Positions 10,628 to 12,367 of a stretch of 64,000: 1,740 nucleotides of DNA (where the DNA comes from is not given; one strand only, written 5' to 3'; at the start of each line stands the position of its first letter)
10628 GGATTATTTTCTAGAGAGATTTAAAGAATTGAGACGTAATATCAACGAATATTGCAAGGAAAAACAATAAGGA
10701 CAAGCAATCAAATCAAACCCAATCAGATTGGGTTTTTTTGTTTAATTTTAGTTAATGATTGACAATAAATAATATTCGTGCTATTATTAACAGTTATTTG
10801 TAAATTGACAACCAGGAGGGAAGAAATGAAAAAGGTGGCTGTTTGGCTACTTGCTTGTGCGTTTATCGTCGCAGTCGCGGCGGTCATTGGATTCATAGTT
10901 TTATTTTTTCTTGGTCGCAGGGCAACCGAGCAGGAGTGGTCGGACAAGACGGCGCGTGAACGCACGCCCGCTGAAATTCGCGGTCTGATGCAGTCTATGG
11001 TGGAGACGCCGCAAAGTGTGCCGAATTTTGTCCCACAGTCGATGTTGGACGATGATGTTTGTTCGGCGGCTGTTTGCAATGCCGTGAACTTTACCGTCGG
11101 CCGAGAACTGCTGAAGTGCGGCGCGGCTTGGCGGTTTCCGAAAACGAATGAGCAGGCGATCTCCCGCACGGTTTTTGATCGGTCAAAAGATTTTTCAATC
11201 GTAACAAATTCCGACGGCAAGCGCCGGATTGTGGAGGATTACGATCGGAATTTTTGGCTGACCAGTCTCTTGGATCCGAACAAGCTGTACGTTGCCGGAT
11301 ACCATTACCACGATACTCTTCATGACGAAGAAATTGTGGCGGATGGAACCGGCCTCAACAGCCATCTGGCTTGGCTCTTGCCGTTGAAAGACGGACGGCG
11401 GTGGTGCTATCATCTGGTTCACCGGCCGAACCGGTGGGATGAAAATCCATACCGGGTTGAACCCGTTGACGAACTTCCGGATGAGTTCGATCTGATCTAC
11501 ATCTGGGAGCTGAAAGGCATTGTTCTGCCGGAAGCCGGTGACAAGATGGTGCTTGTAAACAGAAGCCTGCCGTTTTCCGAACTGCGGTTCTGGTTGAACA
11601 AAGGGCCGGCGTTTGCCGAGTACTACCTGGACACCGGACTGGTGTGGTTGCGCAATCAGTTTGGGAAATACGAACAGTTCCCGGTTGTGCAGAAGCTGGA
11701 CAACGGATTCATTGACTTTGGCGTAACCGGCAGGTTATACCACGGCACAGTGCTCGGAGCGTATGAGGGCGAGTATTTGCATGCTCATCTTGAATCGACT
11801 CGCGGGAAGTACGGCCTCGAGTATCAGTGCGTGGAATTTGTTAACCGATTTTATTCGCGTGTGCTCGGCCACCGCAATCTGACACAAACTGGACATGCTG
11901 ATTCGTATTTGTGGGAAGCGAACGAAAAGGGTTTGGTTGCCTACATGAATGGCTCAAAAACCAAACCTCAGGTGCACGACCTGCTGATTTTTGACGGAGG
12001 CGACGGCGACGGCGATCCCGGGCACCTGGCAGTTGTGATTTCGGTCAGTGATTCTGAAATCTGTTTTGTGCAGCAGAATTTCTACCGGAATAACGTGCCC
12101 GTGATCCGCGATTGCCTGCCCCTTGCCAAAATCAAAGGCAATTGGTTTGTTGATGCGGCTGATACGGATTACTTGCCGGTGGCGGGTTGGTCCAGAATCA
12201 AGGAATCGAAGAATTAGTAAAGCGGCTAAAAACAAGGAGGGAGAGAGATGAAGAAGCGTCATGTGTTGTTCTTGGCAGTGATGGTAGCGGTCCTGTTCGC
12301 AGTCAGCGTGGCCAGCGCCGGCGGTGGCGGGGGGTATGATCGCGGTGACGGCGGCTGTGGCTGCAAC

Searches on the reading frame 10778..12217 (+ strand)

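Call 10: search_protein_families(library=ncbifam, proteins=[window:10778-12217:+], max_evalue=0.1)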
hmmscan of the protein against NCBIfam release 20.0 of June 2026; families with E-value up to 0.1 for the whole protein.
window:10778-12217:+ (479 aa): 1 family
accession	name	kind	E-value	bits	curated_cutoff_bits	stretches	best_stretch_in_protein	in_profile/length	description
NF007801.0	PRK10507.1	equivalog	2e-07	29.6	882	1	346-441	54-156/619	bifunctional glutathionylspermidine amidase/synthase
